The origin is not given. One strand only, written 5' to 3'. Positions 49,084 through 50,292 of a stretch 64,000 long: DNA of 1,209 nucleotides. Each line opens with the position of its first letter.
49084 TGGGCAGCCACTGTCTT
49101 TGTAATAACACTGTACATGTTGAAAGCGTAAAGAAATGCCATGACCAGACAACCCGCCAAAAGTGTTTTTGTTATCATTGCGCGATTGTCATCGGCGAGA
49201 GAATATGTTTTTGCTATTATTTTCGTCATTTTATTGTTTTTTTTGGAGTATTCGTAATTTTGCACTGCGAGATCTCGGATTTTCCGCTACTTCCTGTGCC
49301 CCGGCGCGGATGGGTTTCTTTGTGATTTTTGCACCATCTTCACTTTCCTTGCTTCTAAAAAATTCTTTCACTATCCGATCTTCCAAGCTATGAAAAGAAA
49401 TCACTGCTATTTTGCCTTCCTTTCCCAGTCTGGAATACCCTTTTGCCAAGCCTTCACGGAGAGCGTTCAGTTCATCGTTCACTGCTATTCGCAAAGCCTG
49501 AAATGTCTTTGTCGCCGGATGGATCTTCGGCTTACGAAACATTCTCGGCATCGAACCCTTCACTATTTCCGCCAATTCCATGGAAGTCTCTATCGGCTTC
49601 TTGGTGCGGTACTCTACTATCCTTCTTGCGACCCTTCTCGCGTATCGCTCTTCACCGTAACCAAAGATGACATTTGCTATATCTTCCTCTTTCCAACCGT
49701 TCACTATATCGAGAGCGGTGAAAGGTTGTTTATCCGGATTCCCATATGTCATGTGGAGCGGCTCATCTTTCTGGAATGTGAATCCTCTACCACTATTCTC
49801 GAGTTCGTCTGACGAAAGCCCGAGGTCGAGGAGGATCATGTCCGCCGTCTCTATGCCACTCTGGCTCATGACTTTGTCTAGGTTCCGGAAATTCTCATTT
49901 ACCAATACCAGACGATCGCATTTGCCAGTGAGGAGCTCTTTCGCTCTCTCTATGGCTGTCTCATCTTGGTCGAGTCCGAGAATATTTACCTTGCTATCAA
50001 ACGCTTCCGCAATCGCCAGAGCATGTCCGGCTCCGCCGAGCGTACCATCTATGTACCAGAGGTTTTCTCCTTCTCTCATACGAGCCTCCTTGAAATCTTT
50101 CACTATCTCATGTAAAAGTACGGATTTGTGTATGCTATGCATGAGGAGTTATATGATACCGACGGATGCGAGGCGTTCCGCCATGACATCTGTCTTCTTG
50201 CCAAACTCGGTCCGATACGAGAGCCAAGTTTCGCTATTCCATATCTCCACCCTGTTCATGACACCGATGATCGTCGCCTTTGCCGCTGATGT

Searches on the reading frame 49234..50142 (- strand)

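Call 82: search_protein_families(library=pfam, proteins=[window:49234-50142:-], max_evalue=0.00001)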
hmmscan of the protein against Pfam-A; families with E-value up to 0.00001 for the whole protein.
window:49234-50142:- (303 aa): 1 family
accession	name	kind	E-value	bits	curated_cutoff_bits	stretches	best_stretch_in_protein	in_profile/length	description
PF01795.25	Methyltransf_5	-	6.4e-99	331.8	27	1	4-302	3-309/309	MraW methylase family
